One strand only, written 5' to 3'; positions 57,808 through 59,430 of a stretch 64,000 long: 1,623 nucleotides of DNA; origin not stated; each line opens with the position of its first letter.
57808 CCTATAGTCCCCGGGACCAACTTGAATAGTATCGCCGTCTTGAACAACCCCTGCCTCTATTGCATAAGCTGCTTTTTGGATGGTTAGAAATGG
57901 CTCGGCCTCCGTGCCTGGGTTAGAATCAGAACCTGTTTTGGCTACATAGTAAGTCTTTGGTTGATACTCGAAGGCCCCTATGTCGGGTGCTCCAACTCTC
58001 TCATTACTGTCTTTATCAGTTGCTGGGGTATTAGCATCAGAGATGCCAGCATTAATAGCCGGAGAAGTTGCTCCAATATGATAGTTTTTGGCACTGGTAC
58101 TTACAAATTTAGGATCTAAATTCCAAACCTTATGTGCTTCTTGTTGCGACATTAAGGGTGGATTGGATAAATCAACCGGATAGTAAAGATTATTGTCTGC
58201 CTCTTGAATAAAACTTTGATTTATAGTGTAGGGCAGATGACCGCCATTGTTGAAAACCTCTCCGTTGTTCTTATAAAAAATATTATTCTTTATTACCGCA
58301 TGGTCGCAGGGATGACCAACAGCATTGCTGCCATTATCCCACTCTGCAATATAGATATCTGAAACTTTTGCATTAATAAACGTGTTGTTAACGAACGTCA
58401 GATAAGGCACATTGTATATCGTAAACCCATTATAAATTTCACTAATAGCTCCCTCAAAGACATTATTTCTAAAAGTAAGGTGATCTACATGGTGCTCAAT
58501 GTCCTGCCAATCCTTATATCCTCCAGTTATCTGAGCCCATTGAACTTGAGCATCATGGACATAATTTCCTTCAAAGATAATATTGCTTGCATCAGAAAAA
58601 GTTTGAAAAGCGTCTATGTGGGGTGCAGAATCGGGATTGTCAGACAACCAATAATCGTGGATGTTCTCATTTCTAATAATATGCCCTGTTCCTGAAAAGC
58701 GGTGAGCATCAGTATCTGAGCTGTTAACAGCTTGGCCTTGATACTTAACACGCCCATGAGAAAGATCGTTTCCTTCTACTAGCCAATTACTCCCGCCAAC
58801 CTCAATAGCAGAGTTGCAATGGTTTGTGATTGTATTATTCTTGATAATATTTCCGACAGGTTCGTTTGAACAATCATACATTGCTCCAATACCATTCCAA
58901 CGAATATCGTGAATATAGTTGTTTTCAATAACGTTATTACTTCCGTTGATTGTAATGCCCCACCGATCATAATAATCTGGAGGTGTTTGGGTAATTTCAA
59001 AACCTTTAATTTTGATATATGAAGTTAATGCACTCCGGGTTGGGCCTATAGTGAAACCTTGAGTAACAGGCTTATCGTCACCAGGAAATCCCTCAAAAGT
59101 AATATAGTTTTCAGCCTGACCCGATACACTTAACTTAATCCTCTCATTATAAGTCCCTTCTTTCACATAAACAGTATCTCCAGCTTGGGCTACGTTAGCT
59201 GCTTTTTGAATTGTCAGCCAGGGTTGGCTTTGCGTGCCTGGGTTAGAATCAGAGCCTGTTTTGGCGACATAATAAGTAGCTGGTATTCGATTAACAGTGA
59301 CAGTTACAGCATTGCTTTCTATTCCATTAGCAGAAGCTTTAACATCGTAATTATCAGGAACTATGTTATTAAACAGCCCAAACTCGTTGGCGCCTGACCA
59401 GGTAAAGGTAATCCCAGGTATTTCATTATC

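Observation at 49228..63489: Tandem giant genes encoding multi-catalytic extracellular carbohydrate-active megaproteins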

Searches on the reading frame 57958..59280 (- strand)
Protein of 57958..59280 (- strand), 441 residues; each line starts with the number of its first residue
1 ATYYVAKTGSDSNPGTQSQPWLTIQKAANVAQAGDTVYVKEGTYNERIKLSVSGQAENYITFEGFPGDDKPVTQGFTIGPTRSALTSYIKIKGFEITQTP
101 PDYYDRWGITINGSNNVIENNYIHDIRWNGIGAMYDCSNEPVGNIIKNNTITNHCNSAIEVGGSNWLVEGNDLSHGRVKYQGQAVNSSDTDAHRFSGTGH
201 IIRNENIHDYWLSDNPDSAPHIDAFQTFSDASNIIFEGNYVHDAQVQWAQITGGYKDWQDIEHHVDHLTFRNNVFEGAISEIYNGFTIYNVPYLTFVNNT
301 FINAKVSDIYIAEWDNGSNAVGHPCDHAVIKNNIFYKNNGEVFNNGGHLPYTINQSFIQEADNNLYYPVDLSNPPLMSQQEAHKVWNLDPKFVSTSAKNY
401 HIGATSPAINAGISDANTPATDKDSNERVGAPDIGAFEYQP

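Call 24: search_solved_structures(query=window:57958-59280:-, max_evalue=1, show_alignments=2)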
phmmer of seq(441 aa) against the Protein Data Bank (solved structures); distinct sequences matched with E-value up to 1: 4.
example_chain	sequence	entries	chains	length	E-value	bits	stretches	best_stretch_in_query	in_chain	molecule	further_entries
3vst_A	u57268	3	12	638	2.6e-14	56.3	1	3-73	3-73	Xylosidase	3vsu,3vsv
5olq_A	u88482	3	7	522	5e-07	32.3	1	2-44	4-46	Rhamnogalacturonan lyase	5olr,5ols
6p42_A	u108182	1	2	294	0.039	16.2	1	268-377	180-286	Cytochrome c peroxidase, mitochondrial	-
2m64_A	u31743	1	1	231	0.65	12.1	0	26-69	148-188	Phlp5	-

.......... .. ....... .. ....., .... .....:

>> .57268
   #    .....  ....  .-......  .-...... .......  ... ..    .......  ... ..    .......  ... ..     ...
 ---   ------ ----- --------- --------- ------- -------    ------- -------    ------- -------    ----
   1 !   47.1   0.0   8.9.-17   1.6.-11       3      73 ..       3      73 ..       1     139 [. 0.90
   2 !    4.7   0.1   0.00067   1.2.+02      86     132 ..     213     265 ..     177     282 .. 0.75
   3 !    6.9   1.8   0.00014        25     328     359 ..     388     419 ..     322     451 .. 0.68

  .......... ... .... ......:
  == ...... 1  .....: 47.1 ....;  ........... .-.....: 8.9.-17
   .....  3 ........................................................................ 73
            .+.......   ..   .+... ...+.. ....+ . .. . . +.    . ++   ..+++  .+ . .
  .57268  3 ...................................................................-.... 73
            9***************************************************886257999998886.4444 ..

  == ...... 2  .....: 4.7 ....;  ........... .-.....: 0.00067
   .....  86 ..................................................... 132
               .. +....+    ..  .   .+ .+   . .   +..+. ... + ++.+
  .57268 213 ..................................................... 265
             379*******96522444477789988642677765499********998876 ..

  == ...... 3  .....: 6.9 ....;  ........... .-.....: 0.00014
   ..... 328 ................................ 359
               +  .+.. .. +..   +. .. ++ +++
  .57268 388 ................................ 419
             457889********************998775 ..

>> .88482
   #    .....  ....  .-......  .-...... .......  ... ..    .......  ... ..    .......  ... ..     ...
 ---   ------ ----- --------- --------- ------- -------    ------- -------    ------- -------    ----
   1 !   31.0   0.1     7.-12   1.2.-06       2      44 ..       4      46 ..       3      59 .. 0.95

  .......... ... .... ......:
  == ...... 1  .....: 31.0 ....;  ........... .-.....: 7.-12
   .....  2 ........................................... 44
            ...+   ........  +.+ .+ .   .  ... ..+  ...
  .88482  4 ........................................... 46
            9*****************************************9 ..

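Call 62: search_solved_structures(query=A6, max_evalue=1, show_alignments=4)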
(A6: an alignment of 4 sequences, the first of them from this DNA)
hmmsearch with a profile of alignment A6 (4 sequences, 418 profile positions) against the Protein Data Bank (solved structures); distinct sequences matched with E-value up to 1: 11.
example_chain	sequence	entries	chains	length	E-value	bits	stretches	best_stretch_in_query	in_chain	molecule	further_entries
3vst_A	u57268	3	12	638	3.7e-22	82.3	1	2-74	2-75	Xylosidase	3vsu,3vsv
5olq_A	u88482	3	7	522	2e-10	43.7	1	1-160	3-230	Rhamnogalacturonan lyase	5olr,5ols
9rx2_A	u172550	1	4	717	2.1e-09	40.3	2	86-391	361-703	Parallel beta-helix repeat protein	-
1ru4_A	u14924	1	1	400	6.2e-07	32.2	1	3-143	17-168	Pectate lyase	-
8fqc_P1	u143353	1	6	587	0.00018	24.1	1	8-47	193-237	Tail Spike protein, gp124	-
9rkv_M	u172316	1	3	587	0.004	19.7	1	8-53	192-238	Putative tail fiber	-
4zya_A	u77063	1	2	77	0.051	16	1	3-51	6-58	Asparagine--tRNA ligase, cytoplasmic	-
8pvs_A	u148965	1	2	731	0.06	15.8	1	255-319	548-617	Alpha-1,3-galactosidase B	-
6nw9_A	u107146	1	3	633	0.2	14.1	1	237-303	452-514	Tailspike protein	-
5w6f_A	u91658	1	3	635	0.21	14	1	237-303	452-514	tailspike protein 3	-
5mqp_A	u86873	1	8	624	0.7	12.3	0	3-74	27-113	Glycoside hydrolase BT_1002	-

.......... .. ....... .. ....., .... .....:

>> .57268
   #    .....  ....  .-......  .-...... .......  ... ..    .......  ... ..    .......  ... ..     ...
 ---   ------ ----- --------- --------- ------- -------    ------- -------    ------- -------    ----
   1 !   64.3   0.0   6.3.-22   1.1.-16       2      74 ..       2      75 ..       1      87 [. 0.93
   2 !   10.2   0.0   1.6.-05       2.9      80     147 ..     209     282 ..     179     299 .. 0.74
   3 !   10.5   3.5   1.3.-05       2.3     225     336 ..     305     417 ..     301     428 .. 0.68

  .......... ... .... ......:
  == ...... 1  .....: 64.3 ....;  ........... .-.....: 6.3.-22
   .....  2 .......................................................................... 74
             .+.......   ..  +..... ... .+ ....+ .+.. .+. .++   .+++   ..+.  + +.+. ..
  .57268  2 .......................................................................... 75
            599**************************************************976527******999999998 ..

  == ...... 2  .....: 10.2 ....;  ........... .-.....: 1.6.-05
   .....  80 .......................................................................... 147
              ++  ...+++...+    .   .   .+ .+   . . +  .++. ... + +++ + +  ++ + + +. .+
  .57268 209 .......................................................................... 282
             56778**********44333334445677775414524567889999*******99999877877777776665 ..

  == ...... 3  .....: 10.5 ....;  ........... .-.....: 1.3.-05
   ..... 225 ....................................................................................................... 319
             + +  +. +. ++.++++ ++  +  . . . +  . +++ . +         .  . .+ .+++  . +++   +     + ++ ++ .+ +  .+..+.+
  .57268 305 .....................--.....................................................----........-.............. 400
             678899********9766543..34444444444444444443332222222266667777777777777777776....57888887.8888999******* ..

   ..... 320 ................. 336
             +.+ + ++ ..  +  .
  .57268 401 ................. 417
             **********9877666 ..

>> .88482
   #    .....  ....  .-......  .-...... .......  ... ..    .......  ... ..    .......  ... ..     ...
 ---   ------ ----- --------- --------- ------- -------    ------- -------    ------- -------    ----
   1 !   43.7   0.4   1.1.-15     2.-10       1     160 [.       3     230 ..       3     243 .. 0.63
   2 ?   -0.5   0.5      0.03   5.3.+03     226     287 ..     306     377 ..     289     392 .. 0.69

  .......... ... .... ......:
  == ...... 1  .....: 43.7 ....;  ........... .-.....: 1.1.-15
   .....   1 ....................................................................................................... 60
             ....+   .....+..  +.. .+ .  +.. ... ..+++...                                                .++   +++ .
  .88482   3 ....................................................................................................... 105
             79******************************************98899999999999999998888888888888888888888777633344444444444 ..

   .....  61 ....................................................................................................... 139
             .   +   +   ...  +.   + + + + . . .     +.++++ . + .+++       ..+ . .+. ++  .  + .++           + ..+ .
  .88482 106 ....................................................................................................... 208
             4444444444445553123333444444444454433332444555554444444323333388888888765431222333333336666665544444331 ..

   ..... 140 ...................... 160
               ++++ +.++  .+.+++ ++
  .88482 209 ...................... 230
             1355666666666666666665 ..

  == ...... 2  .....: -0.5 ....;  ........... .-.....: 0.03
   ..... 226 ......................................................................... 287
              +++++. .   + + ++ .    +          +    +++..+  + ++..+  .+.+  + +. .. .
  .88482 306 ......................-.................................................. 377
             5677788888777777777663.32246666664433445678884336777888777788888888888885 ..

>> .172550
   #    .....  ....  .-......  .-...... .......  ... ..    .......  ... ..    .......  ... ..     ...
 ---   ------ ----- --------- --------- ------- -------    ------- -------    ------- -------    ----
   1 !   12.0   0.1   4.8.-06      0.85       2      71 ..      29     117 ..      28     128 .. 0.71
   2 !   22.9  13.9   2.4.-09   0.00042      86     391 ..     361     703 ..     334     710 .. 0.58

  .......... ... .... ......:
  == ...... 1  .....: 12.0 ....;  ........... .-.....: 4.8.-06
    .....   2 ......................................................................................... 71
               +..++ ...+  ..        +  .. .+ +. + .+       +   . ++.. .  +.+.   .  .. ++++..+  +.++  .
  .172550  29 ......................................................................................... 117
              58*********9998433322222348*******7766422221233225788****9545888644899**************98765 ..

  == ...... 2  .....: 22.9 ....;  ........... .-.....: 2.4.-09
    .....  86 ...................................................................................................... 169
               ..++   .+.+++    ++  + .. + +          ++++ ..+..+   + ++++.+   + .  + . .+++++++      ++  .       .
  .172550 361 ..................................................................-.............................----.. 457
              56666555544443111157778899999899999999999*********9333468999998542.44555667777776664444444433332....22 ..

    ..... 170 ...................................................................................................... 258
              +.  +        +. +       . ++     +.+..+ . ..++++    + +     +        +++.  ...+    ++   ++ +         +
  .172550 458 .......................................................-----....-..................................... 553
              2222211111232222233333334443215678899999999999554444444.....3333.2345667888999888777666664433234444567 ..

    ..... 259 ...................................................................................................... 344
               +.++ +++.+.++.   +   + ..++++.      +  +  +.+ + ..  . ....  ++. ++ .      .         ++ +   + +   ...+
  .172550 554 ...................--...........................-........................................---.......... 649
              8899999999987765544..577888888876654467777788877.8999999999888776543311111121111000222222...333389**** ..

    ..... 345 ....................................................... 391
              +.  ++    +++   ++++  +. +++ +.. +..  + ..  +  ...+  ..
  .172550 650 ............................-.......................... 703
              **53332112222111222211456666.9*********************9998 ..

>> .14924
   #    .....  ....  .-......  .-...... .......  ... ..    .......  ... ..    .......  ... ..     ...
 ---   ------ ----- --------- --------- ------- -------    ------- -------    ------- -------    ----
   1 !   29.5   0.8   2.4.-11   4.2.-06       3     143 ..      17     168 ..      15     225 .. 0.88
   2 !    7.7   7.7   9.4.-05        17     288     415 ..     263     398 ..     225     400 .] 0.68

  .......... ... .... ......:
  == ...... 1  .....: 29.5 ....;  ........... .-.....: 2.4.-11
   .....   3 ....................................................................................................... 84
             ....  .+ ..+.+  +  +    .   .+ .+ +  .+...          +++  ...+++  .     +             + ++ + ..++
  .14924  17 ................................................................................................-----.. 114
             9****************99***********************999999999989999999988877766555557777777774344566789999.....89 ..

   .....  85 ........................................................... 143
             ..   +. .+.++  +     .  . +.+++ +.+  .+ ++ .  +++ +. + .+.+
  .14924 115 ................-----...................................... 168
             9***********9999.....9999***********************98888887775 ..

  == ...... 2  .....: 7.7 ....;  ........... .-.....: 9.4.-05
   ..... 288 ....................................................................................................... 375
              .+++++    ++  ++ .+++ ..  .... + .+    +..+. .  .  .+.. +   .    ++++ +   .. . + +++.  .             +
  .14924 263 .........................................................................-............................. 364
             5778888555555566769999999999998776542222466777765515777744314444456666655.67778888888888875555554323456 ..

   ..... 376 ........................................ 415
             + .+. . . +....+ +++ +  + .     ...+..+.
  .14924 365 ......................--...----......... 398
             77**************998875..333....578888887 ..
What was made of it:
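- On PL9 pectate lyases (beta-helix cassettes): The alignment to Pel9A covers only the caps, chain residues 17-168 and 263-398 (call 62).
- On GH120 beta-xylosidases (beta-helix cassettes): The strong match covers chain residues 2-75 only (call 62).
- Closest known: PL9 pectate/rhamnogalacturonan lyases. Same: Pel9A also shares the C-terminal ..DxGAFE cap (calls 24, 62).
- Closest known: PL9 pectate/rhamnogalacturonan lyases. Different: The PL9 Ca/Lys site region is not aligned, and GH120 D382/E405 align to non-conserved positions (call 62).
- No catalytic residues of GH120 or PL9 could be aligned in the cassettes (call 62). No catalytic residues could be assigned in the cassettes (call 62).
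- Tried and rejected: PL9 or GH120 catalysis for the cassettes: only the caps align and the catalytic positions are not conserved (calls 24, 62).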

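Call 79: predict_structure(alignment_id=A6)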
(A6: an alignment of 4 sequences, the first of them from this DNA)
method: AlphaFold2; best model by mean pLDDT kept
length: 441 residues; sequences in the alignment: 4
mean_pLDDT: 72.0   pTM: 0.77
mean pLDDT of the five models: 72.0, 69.4, 68.7, 65.9, 65.5
residues with pLDDT >= 90: 123; 70-90: 147; 50-70: 76; < 50: 95
segments of 3 or more residues with pLDDT < 50: 213-218, 316-322, 340-347, 369-419, 421-424, 427-441
pLDDT, mean of each block of 10 residues (from residue 1): 68 63 85 93 86 94 85 89 86 87 72 95 88 78 96 86 95 74 63 92 88 51 85 94 83 82 89 81 79 87 78 55 64 72 49 56 61 40 33 32 30 37 45 31 36
secondary structure, 60 per line:
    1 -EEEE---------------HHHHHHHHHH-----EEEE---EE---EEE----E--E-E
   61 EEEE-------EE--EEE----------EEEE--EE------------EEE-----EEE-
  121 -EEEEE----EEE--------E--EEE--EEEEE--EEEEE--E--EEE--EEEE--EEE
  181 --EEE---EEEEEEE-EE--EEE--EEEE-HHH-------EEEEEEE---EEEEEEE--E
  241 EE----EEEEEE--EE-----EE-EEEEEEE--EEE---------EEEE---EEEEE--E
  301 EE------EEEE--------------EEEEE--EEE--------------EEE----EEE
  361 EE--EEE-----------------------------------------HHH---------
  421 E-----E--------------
elements in order: E2-5 H21-30 E36-39 E48-50 E60-64 E76-78 E89-92 E109-111 E117-119 E122-126 E131-133 E145-147 E150-154 E157-161 E167-169 E172-175 E178-180 E183-185 E189-195 E201-203 E206-209 E221-227 E231-237 E240-242 E247-252 E265-271 E274-276 E286-289 E293-297 E300-302 E309-312 E327-331 E334-336 E351-353 E358-362 E365-367

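Call 83: fold_search(model_id=the predicted structure, library=pdb)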
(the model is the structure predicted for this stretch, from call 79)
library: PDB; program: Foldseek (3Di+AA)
matches with E <= 10: 438; with E <= 0.001: 84
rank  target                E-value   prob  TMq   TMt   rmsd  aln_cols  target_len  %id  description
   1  3vst_A                6.6e-08  1.00  0.46  0.33   9.6       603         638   16  The complex structure of XylC with Tris (released 2013-02-27)
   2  6kqs_A                8.3e-08  1.00  0.53  0.39   7.3       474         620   13  Crystal Structure of GH136 lacto-N-biosidase from Eubacterium ramulus - selenomethionine derivative (released 2020-06-10)
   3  7v6m_A                9.5e-08  1.00  0.43  0.35  10.2       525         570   13  Crystal structure of lacto-N-biosidase TnX from Tynzenella nexilis, lacto-N-biose complex (released 2022-02-09)
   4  6kqt_A                1.4e-07  1.00  0.41  0.31   8.0       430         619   16  Crystal Structure of GH136 lacto-N-biosidase from Eubacterium ramulus - native protein (released 2020-06-10)
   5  5gqc_D                1.5e-07  1.00  0.46  0.36   8.8       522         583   16  Crystal structure of lacto-N-biosidase LnbX from Bifidobacterium longum subsp. longum, ligand-free form (released 2017-04-19)
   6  5gqc_A                2.5e-07  1.00  0.43  0.34   9.7       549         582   15  Crystal structure of lacto-N-biosidase LnbX from Bifidobacterium longum subsp. longum, ligand-free form (released 2017-04-19)
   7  7v6i_A                2.7e-07  1.00  0.42  0.33  10.8       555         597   15  Crystal structure of lacto-N-biosidase BsaX from Bifidobacterium saguini, lacto-N-biose complex (released 2022-02-09)
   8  5olq_A                2.8e-07  1.00  0.41  0.42  10.7       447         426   18  Rhamnogalacturonan lyase (released 2017-11-29)
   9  5olr_A                6.2e-07  1.00  0.50  0.52   6.5       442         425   18  Rhamnogalacturonan lyase (released 2017-11-29)
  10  5olr_C                7.1e-07  1.00  0.37  0.38  11.8       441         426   16  Rhamnogalacturonan lyase (released 2017-11-29)
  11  7o78_A                9.7e-07  1.00  0.52  0.48   6.8       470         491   12  Structure of the PL6 family chondroitinase B from Pseudopedobacter saltans, Pedsa3807 (released 2021-07-28)
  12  1dbg_A                1.0e-06  1.00  0.51  0.48   6.1       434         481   13  CRYSTAL STRUCTURE OF CHONDROITINASE B (released 2000-01-12)
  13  6kfn                  1.1e-06  1.00  0.49  0.70   3.9       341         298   14  Crystal structure of alginate lyase from Paenibacillus sp. str. FPU-7 (released 2019-10-30)
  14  1ofm_A                1.2e-06  1.00  0.54  0.50   6.4       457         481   14  CRYSTAL STRUCTURE OF CHONDROITINASE B COMPLEXED TO CHONDROITIN 4-SULFATE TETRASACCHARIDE (released 2004-04-19)
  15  5olq_C                1.7e-06  1.00  0.36  0.37  11.6       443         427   18  Rhamnogalacturonan lyase (released 2017-11-29)
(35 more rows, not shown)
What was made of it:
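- On Right-handed parallel beta-helix carbohydrate-active fold (DUF1565 / Beta_helix): AF2 model pTM 0.77, with Foldseek hits to GH120, GH136, PL9, PL6, PL31, RbmB, GH87 and AlgE (calls 79, 83).
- Closest known: PL9 pectate/rhamnogalacturonan lyases. Same: The fold matches (call 83).
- The cassette N-cap matches GH120 xylosidase and PL9 lyases (calls 24, 62, 83).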
